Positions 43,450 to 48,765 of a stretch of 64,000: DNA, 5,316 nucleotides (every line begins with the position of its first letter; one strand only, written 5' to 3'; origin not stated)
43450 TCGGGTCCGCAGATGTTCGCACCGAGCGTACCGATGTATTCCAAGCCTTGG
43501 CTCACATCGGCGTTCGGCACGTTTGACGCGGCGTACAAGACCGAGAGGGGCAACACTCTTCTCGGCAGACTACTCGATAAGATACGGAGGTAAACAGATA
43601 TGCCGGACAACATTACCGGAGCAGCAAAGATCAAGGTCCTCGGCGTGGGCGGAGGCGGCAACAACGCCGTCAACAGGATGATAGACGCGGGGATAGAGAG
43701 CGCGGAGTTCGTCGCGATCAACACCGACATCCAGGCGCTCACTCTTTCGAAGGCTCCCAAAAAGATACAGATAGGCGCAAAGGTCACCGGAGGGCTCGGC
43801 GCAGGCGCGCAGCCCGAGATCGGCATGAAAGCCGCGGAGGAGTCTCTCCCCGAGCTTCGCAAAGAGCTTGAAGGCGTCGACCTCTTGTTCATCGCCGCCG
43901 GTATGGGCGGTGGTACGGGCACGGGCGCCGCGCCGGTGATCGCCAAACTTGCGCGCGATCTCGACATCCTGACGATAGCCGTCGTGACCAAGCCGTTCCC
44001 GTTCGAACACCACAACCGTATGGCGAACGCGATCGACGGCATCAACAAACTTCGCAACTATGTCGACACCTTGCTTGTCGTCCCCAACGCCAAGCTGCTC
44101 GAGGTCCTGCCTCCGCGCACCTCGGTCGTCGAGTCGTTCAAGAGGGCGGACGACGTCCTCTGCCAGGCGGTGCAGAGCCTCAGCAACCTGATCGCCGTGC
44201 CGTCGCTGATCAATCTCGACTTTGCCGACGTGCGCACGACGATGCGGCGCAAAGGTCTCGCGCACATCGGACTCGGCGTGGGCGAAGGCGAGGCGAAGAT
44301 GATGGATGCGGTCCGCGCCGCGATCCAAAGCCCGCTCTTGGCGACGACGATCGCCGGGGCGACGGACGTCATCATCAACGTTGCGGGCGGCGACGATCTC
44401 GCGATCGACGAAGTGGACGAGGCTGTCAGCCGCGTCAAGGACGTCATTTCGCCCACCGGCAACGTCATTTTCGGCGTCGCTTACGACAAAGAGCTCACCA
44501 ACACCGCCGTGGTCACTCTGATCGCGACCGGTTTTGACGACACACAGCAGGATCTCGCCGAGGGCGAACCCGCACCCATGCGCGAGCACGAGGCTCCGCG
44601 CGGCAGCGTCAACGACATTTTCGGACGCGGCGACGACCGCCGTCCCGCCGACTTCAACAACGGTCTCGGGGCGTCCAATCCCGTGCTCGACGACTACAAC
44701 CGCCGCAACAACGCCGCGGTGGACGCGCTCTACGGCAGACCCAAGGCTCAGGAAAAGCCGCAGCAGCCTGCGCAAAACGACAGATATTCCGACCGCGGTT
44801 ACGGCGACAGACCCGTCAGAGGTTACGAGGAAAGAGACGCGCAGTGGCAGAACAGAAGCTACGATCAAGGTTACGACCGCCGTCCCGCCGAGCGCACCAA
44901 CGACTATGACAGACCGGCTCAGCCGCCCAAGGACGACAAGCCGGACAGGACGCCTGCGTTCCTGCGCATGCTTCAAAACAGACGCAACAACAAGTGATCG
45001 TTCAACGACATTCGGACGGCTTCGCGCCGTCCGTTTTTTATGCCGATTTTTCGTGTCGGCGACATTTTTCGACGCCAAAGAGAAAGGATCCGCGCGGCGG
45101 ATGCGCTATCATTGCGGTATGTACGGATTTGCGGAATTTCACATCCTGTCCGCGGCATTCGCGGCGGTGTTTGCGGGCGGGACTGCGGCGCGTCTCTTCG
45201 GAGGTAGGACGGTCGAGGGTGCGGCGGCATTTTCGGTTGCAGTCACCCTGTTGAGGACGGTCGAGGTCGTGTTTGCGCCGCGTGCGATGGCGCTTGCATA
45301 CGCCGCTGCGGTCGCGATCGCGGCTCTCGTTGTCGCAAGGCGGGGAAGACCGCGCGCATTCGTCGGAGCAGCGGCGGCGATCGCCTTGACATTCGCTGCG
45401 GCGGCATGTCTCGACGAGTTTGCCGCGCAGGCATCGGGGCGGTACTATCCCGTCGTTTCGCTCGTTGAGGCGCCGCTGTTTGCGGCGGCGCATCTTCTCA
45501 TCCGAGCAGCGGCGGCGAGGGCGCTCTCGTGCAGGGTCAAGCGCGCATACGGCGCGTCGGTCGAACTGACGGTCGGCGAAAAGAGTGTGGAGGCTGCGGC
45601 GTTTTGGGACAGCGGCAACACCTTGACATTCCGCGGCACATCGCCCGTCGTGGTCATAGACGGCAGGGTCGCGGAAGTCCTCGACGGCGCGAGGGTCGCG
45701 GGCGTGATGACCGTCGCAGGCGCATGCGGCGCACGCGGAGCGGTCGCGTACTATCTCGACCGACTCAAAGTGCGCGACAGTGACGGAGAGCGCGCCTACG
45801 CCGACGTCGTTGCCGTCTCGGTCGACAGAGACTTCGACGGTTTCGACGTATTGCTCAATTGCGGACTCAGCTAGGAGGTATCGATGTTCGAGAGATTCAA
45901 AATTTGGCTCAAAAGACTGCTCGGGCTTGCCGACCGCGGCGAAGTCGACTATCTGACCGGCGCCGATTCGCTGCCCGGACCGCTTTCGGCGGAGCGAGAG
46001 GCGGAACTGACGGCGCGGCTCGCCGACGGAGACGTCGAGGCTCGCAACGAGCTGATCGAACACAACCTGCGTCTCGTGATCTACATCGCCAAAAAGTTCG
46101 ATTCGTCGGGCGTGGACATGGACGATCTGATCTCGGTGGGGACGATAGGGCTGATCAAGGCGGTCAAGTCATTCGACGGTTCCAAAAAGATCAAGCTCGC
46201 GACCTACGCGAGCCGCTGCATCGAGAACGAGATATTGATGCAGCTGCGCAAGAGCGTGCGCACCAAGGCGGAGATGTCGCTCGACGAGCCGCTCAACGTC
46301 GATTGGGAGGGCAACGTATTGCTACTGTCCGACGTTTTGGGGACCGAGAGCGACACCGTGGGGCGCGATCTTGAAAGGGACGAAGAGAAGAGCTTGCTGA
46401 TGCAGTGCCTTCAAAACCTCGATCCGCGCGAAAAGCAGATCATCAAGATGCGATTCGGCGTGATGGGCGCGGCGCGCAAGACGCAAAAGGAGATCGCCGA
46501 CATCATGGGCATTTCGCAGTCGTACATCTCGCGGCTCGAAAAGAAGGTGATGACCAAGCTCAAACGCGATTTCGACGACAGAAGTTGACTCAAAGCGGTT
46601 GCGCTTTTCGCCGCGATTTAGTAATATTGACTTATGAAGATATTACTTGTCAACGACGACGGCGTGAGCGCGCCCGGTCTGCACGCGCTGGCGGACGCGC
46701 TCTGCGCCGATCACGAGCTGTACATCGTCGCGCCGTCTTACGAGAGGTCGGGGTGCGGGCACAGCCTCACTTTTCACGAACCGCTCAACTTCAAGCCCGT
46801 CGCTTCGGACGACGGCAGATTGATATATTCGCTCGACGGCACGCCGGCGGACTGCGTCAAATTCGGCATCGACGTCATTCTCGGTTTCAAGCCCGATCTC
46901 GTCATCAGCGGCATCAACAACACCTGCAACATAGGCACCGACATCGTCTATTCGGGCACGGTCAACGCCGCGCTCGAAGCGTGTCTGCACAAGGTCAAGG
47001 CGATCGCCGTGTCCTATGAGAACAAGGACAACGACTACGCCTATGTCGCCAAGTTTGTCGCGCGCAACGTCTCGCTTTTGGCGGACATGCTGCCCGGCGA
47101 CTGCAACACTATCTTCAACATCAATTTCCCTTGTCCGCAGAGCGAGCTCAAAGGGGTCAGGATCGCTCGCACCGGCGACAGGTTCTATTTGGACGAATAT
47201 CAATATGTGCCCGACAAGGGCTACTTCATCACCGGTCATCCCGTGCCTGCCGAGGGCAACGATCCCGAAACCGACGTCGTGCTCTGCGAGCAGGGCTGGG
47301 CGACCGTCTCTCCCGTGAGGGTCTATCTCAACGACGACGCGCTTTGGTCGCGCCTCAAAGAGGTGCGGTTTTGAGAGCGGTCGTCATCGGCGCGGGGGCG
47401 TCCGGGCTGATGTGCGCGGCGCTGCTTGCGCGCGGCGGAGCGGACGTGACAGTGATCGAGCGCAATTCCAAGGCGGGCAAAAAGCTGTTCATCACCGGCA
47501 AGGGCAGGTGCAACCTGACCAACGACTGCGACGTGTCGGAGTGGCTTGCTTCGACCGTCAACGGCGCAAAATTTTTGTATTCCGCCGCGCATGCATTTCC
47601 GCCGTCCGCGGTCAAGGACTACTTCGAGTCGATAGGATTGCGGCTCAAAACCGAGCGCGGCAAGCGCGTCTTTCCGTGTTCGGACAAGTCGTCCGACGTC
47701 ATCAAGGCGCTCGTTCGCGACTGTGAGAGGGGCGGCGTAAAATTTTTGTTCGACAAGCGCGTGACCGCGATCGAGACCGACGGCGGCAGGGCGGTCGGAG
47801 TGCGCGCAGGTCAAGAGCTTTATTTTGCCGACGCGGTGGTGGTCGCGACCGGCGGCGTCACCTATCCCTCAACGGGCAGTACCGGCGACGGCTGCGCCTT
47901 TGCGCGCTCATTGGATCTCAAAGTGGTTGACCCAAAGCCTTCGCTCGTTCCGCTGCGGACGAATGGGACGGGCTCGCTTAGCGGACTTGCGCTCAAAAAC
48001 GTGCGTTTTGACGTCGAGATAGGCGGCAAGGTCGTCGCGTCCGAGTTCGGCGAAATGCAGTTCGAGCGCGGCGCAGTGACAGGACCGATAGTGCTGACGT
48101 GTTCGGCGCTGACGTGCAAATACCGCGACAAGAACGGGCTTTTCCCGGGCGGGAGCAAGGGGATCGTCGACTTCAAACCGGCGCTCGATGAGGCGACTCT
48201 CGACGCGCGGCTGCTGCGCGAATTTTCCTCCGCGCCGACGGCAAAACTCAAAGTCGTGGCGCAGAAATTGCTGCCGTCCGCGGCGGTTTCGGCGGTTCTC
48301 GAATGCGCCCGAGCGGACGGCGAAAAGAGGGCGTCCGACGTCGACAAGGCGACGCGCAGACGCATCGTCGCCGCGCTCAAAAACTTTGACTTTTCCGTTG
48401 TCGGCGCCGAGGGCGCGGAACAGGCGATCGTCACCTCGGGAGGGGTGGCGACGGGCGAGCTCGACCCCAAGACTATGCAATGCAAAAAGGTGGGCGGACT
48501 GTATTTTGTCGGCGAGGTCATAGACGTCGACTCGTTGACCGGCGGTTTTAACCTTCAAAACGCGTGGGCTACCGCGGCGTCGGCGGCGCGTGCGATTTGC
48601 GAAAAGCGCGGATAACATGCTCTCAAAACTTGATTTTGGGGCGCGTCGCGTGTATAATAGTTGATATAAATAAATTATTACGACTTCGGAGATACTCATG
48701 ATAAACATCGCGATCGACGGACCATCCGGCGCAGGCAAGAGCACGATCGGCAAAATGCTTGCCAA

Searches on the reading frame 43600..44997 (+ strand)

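Call 88: search_protein_families(library=pfam, proteins=[window:43600-44997:+], max_evalue=0.00001)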
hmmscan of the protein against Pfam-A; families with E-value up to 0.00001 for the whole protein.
window:43600-44997:+ (465 aa): 2 families
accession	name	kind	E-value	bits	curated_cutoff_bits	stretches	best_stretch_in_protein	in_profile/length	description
PF00091.31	Tubulin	-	1.9e-50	172.3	33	1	10-170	1-189/190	Tubulin/FtsZ family, GTPase domain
PF12327.13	FtsZ_C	-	2.4e-24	85.9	27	1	219-313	1-95/95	FtsZ family, C-terminal domain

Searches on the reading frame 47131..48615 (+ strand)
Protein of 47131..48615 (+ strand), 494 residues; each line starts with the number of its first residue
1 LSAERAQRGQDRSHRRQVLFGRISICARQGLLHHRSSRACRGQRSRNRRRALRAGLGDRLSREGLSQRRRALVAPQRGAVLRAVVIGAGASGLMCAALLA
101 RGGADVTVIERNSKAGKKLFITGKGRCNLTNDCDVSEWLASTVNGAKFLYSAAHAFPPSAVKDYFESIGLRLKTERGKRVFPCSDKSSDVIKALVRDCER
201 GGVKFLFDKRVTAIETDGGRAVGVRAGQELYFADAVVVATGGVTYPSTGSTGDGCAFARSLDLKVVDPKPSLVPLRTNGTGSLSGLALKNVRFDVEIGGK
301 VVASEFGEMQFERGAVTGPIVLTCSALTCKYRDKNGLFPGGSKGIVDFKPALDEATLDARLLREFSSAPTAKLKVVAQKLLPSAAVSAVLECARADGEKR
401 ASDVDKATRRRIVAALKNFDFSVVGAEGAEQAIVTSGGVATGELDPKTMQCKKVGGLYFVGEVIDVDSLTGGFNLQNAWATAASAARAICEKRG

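Call 88: search_protein_families(library=pfam, proteins=[window:47131-48615:+], max_evalue=0.00001)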
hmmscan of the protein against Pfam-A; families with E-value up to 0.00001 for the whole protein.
window:47131-48615:+ (494 aa): 10 families
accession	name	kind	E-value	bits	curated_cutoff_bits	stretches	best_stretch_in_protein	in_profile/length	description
PF03486.20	HI0933_like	-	1.5e-75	254.2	50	1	83-487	3-243/244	HI0933-like protein Rossmann domain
PF22780.1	HI0933_like_1st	-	1.8e-19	70.6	27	1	269-434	1-165/165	HI0933-like protein barrel and H2TH domain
PF01266.30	DAO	-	2.9e-14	53.8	27.9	2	189-243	150-205/353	FAD dependent oxidoreductase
PF00070.33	Pyr_redox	-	2.2e-10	41.3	22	1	82-116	1-35/82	Pyridine nucleotide-disulphide oxidoreductase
PF07992.20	Pyr_redox_2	-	7.6e-10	39.1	26.1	0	78-115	142-177/291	Pyridine nucleotide-disulphide oxidoreductase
PF01593.30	Amino_oxidase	-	2.2e-08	34.3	19.8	0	187-240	203-254/443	Flavin containing amine oxidoreductase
PF00890.30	FAD_binding_2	-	4.9e-08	33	20.4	0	83-244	2-205/414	FAD binding domain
PF13450.12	NAD_binding_8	-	1.6e-07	32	21.9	1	85-116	1-32/68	NAD(P)-binding Rossmann-like domain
PF01494.25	FAD_binding_3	-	4e-07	30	22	1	83-218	4-130/349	FAD binding domain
PF13738.12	Pyr_redox_3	-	9.2e-06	25.5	30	0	84-114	1-31/305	Pyridine nucleotide-disulphide oxidoreductase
